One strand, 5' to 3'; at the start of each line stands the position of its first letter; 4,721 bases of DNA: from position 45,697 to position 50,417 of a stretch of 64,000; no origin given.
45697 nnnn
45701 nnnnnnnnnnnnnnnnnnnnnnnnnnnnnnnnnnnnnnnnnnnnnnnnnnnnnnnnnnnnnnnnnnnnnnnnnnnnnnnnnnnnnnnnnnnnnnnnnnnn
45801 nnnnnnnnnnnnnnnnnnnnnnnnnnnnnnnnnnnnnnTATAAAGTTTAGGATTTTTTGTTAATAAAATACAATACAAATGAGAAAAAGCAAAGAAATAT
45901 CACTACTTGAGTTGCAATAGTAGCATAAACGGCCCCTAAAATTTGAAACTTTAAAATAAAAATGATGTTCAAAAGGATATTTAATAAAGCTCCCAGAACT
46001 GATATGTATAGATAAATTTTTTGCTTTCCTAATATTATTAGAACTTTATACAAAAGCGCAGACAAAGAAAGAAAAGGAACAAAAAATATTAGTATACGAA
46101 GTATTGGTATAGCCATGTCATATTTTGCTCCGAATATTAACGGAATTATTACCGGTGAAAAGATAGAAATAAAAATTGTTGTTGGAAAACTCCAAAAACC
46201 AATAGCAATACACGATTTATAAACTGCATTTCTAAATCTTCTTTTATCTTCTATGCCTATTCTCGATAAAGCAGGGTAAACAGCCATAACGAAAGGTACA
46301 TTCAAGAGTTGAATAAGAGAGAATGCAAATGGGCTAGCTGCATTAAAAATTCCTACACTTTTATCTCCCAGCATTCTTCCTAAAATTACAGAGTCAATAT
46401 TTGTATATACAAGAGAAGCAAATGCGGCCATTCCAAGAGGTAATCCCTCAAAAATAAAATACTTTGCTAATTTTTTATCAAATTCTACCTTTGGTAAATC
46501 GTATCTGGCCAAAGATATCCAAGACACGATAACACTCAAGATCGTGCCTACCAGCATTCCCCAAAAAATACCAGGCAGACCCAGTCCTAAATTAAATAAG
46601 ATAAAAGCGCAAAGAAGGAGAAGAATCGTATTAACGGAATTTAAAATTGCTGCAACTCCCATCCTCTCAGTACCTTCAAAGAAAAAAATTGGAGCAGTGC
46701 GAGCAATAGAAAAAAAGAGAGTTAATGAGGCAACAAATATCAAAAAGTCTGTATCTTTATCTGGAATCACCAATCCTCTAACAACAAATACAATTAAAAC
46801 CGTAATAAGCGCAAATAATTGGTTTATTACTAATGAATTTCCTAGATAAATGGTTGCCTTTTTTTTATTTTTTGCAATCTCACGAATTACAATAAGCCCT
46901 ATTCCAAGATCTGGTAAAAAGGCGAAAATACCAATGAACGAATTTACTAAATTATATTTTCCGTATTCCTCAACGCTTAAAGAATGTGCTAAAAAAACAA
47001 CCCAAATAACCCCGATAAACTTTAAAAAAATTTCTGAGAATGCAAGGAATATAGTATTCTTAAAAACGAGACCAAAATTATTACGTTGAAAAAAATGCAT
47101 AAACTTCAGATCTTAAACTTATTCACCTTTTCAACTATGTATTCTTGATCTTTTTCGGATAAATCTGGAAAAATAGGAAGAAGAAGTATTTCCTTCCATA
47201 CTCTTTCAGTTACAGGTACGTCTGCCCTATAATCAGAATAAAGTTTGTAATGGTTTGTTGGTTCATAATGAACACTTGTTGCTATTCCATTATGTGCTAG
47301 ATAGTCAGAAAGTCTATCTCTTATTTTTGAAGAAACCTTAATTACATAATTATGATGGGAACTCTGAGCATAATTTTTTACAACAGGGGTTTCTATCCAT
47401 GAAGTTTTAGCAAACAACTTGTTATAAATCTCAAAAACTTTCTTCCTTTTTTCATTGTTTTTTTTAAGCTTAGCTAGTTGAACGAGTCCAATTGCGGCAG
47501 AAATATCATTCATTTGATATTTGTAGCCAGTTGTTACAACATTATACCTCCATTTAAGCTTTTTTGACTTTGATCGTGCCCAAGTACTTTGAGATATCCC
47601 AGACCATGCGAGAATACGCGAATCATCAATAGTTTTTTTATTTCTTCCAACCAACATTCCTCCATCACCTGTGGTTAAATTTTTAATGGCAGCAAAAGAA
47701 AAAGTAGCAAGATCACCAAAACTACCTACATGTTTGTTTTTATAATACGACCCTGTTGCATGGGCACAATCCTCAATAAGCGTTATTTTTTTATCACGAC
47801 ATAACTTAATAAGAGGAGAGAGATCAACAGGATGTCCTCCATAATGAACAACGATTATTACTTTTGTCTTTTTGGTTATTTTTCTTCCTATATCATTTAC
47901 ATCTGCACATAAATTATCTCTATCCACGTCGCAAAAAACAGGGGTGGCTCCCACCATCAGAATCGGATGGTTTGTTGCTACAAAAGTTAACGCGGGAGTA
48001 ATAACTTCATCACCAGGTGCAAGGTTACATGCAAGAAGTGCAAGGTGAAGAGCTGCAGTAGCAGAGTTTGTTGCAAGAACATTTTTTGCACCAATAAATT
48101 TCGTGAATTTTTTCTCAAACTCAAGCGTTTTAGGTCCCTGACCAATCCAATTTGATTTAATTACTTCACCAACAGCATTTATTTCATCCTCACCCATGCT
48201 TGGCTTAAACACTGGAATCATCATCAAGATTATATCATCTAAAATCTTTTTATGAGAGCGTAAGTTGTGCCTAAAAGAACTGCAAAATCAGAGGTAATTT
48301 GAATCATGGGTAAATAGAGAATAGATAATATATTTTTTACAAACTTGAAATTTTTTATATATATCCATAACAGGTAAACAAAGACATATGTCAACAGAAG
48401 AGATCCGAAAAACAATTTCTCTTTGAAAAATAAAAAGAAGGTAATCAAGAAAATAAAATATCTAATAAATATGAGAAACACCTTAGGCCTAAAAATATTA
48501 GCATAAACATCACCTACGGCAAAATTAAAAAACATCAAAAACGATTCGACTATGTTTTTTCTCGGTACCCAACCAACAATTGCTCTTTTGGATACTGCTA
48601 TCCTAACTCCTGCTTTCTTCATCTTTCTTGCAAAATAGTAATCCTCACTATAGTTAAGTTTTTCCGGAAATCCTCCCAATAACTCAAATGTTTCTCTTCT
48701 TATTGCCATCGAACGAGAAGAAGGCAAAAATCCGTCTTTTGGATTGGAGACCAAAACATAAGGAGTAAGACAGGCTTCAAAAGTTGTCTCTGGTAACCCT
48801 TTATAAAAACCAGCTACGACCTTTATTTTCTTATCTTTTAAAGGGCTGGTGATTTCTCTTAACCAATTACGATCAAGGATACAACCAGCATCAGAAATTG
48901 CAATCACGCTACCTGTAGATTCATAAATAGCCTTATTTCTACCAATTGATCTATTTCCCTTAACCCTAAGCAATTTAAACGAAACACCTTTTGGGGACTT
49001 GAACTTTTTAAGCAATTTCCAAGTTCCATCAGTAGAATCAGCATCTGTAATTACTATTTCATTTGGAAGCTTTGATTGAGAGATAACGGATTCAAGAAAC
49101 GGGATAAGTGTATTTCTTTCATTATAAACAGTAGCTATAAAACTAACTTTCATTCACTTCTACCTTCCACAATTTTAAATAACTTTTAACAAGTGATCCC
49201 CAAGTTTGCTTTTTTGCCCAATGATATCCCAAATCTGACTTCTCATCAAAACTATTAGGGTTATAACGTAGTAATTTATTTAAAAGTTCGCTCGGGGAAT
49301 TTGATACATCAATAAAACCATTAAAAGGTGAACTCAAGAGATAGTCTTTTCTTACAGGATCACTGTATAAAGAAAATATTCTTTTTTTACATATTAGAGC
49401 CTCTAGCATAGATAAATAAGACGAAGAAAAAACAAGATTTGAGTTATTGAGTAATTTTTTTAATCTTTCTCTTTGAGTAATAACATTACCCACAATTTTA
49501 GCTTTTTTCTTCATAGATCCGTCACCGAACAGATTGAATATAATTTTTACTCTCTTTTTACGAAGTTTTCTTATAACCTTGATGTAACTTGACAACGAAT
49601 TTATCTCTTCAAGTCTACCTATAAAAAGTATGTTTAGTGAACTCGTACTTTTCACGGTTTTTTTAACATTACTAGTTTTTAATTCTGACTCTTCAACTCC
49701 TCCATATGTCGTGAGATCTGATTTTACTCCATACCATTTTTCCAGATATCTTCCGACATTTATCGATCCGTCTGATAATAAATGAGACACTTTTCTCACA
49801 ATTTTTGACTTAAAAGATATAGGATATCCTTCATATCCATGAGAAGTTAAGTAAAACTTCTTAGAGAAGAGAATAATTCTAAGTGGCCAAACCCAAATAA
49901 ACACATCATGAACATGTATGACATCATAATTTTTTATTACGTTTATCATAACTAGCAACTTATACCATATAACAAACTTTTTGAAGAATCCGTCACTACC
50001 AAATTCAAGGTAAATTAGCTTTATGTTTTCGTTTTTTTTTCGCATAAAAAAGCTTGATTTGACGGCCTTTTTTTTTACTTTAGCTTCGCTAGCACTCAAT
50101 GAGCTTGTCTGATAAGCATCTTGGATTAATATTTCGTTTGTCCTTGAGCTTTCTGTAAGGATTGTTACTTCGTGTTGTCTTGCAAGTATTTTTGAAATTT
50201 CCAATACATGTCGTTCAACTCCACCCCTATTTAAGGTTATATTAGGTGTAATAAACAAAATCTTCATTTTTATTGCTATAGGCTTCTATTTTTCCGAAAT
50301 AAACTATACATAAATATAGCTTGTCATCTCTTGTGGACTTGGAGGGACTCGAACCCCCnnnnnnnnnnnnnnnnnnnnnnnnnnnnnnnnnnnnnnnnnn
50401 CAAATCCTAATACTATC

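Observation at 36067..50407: ~14 kb AT-rich glycan-biosynthesis island abutting tRNA-Val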

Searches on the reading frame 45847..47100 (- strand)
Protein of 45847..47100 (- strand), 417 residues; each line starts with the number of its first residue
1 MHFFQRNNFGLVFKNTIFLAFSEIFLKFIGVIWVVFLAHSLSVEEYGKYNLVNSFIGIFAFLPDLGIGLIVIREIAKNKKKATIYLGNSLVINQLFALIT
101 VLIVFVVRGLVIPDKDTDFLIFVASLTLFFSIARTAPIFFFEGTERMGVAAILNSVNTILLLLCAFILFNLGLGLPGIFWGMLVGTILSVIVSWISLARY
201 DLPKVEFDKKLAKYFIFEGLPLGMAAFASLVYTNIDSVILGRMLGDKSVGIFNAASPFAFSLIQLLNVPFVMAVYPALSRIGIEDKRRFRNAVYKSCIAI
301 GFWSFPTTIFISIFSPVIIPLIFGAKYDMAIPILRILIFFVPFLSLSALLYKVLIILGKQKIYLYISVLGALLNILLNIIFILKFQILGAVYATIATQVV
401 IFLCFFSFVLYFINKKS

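Call 5: search_protein_families(library=pfam, proteins=[window:45847-47100:-], max_evalue=0.01)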
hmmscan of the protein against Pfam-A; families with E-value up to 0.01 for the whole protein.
window:45847-47100:- (417 aa): 3 families
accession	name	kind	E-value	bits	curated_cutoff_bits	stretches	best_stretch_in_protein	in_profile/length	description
PF01943.22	Polysacc_synt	-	5.1e-41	141.3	28.2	1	13-281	2-273/274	Polysaccharide biosynthesis protein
PF13440.11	Polysacc_synt_3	-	4.3e-27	95.6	23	1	37-331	2-292/293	Polysaccharide biosynthesis protein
PF01554.23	MatE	-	2.4e-13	50.5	24.9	1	221-380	1-161/161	MatE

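Call 12: search_protein_families(library=ncbifam, proteins=[window:45847-47100:-], max_evalue=0.001)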
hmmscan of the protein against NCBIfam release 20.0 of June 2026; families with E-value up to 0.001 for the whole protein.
window:45847-47100:- (417 aa): 8 families
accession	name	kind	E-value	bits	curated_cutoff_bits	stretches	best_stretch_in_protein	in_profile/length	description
NF007773.0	PRK10459.1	equivalog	5e-16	58.7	273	1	20-411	15-404/492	MOP flippase family protein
NF041871.1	Wzx_EPS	equivalog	5.1e-13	48.6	800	1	33-404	23-394/492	exopolysaccharide biosynthesis flippase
NF058658.1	Oglyco_Wzx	exception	1.5e-11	44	720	1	20-413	18-406/478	O-glycosylation flippase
TIGR00797.1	matE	subfamily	6.9e-11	41.7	147.4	1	224-413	4-193/396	MATE family efflux transporter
TIGR02900.1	spore_V_B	equivalog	6.6e-10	38.3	372.3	2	218-327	4-114/488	stage V sporulation protein B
NF050818.1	PolSacchBiosHfsF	equivalog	3.1e-09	36.4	700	1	28-398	18-392/468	polysaccharide biosynthesis protein HfsF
NF047674.1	TeichurnBiosyTuaB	equivalog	3e-08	33.1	580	1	20-403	16-397/469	teichuronic acid biosynthesis protein TuaB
TIGR01695.1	murJ_mviN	equivalog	1.9e-06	26.9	235.55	1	120-407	134-424/506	murein biosynthesis integral membrane protein MurJ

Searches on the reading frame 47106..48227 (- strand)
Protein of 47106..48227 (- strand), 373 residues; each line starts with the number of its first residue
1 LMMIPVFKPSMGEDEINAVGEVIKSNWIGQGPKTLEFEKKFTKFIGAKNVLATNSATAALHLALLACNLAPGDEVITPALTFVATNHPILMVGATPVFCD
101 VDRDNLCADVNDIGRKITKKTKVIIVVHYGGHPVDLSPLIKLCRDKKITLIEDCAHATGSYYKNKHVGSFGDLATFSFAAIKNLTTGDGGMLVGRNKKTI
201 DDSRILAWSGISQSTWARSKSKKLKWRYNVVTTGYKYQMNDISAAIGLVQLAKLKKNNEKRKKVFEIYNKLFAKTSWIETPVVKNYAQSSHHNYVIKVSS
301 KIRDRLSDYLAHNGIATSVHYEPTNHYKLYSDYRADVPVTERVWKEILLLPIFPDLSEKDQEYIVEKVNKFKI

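Call 5: search_protein_families(library=pfam, proteins=[window:47106-48227:-], max_evalue=0.01)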
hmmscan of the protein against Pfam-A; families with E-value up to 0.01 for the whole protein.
window:47106-48227:- (373 aa): 4 families
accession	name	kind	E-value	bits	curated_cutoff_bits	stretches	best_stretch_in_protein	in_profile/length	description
PF01041.23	DegT_DnrJ_EryC1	-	3.1e-113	379.1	19.8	1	10-368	2-359/360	DegT/DnrJ/EryC1/StrS aminotransferase family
PF00155.27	Aminotran_1_2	-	4.9e-09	36.3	19.7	1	34-162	44-194/361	Aminotransferase class I and II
PF01053.26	Cys_Met_Meta_PP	-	3.7e-05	22.9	27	1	32-162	52-182/381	Cys/Met metabolism PLP-dependent enzyme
PF01212.27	Beta_elim_lyase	-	4.4e-05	23.4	27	1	29-257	29-250/288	Beta-eliminating lyase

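Call 12: search_protein_families(library=ncbifam, proteins=[window:47106-48227:-], max_evalue=0.001)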
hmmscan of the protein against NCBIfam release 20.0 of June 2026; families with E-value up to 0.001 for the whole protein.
window:47106-48227:- (373 aa): 29 families (the best 25 are shown)
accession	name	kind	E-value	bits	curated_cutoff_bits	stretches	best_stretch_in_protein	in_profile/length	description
TIGR03588.1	PseC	equivalog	2.5e-98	329.5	423.5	1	3-370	1-378/380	UDP-4-amino-4,6-dideoxy-N-acetyl-beta-L-altrosamine transaminase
NF008658.2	PRK11658.1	equivalog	4.1e-97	325.2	631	1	3-369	4-374/379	UDP-4-amino-4-deoxy-L-arabinose aminotransferase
NF008687.0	PRK11706.1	equivalog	1.5e-78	264.2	375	1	3-371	1-373/375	dTDP-4-amino-4,6-dideoxygalactose transaminase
TIGR04181.1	NHT_00031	hypoth_equivalog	2.8e-71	240.3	420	1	4-351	1-357/359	LegC family aminotransferase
TIGR02379.1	ECA_wecE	subfamily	2.1e-63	214.4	434.85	1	3-370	1-373/376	dTDP-4-amino-4,6-dideoxy-D-glucose transaminase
NF011936.0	PRK15407.1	equivalog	5.3e-53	180.3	423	2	11-197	44-238/440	lipopolysaccharide biosynthesis protein RfbH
TIGR04427.1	PLP_DesI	equivalog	8.8e-52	176.5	650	1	21-364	40-375/390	dTDP-4-dehydro-6-deoxyglucose aminotransferase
NF005817.0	PRK07683.1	equivalog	4.4e-10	38.8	575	1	46-157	88-204/387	aminotransferase A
NF005305.0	PRK06836.1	equivalog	2.4e-08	33.7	376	1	38-126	89-176/396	pyridoxal phosphate-dependent aminotransferase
NF006230.0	PRK08363.1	equivalog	2.9e-08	32.9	534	1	44-128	90-174/398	alanine aminotransferase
NF004975.0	PRK06348.1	equivalog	2.4e-07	30.1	549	1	37-126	79-168/384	pyridoxal phosphate-dependent aminotransferase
NF041091.1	asp_aminotase_Arch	equivalog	2.7e-07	29.7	550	1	40-126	80-166/376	aspartate aminotransferase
NF005816.0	PRK07682.1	equivalog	3.1e-07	29.3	620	1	43-127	86-170/390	aminotransferase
NF005732.0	PRK07550.1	equivalog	5.3e-07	29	366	1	38-153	84-205/389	aminotransferase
TIGR01977.1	am_tr_V_EF2568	hypoth_equivalog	1.5e-06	27.5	377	1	39-256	54-270/376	cysteine desulfurase family protein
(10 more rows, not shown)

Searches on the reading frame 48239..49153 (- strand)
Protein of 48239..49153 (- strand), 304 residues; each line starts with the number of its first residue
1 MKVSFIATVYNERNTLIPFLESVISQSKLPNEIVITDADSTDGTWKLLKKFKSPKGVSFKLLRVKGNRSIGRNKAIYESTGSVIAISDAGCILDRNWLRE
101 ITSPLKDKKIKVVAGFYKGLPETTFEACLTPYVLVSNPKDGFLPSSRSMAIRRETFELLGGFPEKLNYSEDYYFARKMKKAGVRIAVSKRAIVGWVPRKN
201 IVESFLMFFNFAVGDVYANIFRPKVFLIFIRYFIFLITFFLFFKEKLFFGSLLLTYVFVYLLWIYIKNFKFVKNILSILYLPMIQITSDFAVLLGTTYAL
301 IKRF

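Call 5: search_protein_families(library=pfam, proteins=[window:48239-49153:-], max_evalue=0.01)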
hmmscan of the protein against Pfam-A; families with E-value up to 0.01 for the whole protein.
window:48239-49153:- (304 aa): 5 families
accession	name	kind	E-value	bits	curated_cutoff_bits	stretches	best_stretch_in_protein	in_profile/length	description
PF00535.33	Glycos_transf_2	-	4.8e-19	69.4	23.3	1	4-120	1-119/168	Glycosyl transferase family 2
PF13506.12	Glyco_transf_21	-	1e-09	38.6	21.7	1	79-195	29-153/174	Glycosyl transferase family 21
PF13641.12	Glyco_tranf_2_3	-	2.4e-09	38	27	1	3-193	3-209/230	Glycosyltransferase like family 2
PF10111.15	Glyco_tranf_2_2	-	5.5e-05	23.2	27.3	1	141-188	160-209/276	Glycosyltransferase like family 2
PF13632.12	Glyco_trans_2_3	-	0.0053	17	27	0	137-265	65-181/198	Glycosyl transferase family group 2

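Call 24: search_solved_structures(query=window:48239-49153:-, max_evalue=0.001)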
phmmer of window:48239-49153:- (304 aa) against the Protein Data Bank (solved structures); distinct sequences matched with E-value up to 0.001: 4.
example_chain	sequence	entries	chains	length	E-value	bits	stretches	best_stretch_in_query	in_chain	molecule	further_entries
6yv7_B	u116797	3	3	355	1.3e-05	28.3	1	2-188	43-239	Glycosyl transferase, family 2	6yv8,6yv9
6yv7_A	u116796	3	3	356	1.3e-05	28.3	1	2-188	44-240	Glycosyl transferase, family 2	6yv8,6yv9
5tze_C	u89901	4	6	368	1.9e-05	27.7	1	1-187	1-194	Glycosyl transferase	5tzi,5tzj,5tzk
5tz8_A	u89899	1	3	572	4e-05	26.7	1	1-187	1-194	Glycosyl transferase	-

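Call 40: search_solved_structures(query=A1, max_evalue=0.001)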
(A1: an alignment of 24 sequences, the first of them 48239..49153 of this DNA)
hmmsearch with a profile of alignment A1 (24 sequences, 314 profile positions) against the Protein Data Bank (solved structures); distinct sequences matched with E-value up to 0.001: 35.
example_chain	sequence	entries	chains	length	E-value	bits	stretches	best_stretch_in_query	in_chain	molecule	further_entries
5tze_C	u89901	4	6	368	1.9e-15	59.9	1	3-200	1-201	Glycosyl transferase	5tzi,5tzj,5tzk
5tz8_A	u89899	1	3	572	5.1e-15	58.5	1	3-198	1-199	Glycosyl transferase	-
6h1j_A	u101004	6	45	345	2.2e-13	53.1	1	3-185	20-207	Probable ss-1,3-N-acetylglucosaminyltransferase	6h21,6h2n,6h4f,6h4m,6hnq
2z87_A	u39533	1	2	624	9e-13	51.1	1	7-186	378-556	Chondroitin synthase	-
2z86_A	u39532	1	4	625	9.1e-13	51.1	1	7-186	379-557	Chondroitin synthase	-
8bz4_A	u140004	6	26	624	1.1e-12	50.8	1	3-118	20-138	Glycosyltransferase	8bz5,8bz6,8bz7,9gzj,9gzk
8bz8_A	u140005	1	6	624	1.1e-12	50.8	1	3-118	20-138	Glycosyltransferase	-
5hea_A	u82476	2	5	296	2.3e-12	49.8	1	5-119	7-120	Putative glycosyltransferase (GalT1)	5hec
8vh7_A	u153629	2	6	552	3.2e-11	46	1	5-112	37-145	Heparosan synthase B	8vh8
8viw_A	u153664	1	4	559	3.3e-11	46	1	5-112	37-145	Heparosan synthase B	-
6yv7_B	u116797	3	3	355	1.5e-10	43.8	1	4-190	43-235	Glycosyl transferase, family 2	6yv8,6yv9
6yv7_A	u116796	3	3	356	1.5e-10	43.8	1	4-190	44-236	Glycosyl transferase, family 2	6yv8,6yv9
9omh_A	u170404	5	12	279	7.9e-10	41.5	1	4-118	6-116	Glycosyltransferase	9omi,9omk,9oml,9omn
9omm_A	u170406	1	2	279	7.9e-10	41.5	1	4-118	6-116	Glycosyltransferase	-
9omj_A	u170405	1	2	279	1.1e-09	41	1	5-118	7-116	Glycosyltransferase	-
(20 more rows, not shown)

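Call 41: search_protein_families(library=ncbifam, proteins=[window:48239-49153:-], max_evalue=0.00001)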
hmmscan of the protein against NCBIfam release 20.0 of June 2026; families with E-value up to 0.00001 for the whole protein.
window:48239-49153:- (304 aa): 8 families
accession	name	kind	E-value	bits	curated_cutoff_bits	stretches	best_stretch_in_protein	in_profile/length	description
TIGR04283.1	glyco_like_mftF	equivalog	1.7e-15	57.2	182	1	4-193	2-183/221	TIGR04283 family arsenosugar biosynthesis glycosyltransferase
TIGR03472.1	HpnI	equivalog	4.7e-13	48.7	310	1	80-202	126-259/373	bacteriohopanetetrol glucosamine biosynthesis glycosyltransferase HpnI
TIGR03965.1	mycofact_glyco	equivalog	7e-12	45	280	1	3-204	76-289/467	mycofactocin biosynthesis glycosyltransferase MftF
NF041875.1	EPS_EpsD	equivalog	3.9e-11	42.9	370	0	4-115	2-114/325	exopolysaccharide biosynthesis glycosyltransferase EpsD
NF053739.1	GlytfEpsEBac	equivalog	2.7e-09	36.4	450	1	2-92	2-94/265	glycosyltransferase EpsE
NF007482.0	PRK10073.1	equivalog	1.5e-08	34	423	1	2-92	7-97/334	glycosyltransferase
NF038302.1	EPS_HpsE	equivalog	8.9e-07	28.2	300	1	6-103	6-109/307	hormogonium polysaccharide biosynthesis glycosyltransferase HpsE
NF047683.1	TeichurnBiosyTuaG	equivalog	1.3e-06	28.3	400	1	2-90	7-96/252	teichuronic acid biosynthesis protein TuaG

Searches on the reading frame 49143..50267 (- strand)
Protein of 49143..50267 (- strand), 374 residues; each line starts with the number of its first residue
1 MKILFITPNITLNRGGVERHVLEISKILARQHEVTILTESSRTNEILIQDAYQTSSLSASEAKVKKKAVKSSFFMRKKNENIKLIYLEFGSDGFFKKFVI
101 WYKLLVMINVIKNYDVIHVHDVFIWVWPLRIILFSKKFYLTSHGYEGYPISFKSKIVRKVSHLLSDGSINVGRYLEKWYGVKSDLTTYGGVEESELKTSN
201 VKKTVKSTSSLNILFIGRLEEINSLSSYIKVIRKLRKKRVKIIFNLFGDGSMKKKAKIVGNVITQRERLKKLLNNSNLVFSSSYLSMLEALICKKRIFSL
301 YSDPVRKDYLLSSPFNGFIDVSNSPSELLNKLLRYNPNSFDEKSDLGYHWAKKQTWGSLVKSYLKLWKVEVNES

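Call 5: search_protein_families(library=pfam, proteins=[window:49143-50267:-], max_evalue=0.01)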
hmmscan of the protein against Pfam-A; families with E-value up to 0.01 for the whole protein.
window:49143-50267:- (374 aa): 3 families
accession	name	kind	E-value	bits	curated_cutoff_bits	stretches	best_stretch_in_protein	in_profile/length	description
PF13439.12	Glyco_transf_4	-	1.5e-09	38.6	28.5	1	15-159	2-125/170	Glycosyltransferase Family 4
PF00534.26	Glycos_transf_1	-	0.00094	19.2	26.4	1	201-291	6-113/172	Glycosyl transferases group 1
PF13692.12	Glyco_trans_1_4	-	0.0026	18.4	27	1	212-294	3-100/142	Glycosyl transferases group 1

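Call 41: search_protein_families(library=ncbifam, proteins=[window:49143-50267:-], max_evalue=0.00001)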
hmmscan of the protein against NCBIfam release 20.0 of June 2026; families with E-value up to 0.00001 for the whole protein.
window:49143-50267:- (374 aa): 1 family
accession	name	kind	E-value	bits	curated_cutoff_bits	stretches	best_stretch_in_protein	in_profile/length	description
NF050056.1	ProtGlycPglH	equivalog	4.8e-06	25.9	600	0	208-277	177-254/354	GalNAc-alpha-(1->4)-GalNAc-alpha-(1->3)-diNAcBac-PP-undecaprenol alpha-1,4-N-acetyl-D-galactosaminyltransferase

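Call 75: search_solved_structures(query=window:49143-50267:-, max_evalue=0.1)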
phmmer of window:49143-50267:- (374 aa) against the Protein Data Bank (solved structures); distinct sequences matched with E-value up to 0.1: 2.
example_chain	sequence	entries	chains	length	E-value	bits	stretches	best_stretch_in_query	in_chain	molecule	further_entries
6eji_A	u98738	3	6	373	0.0064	19.1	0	1-54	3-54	WlaC protein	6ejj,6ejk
9uyv_A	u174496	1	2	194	0.094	15.2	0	307-363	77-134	ESCRT-II complex subunit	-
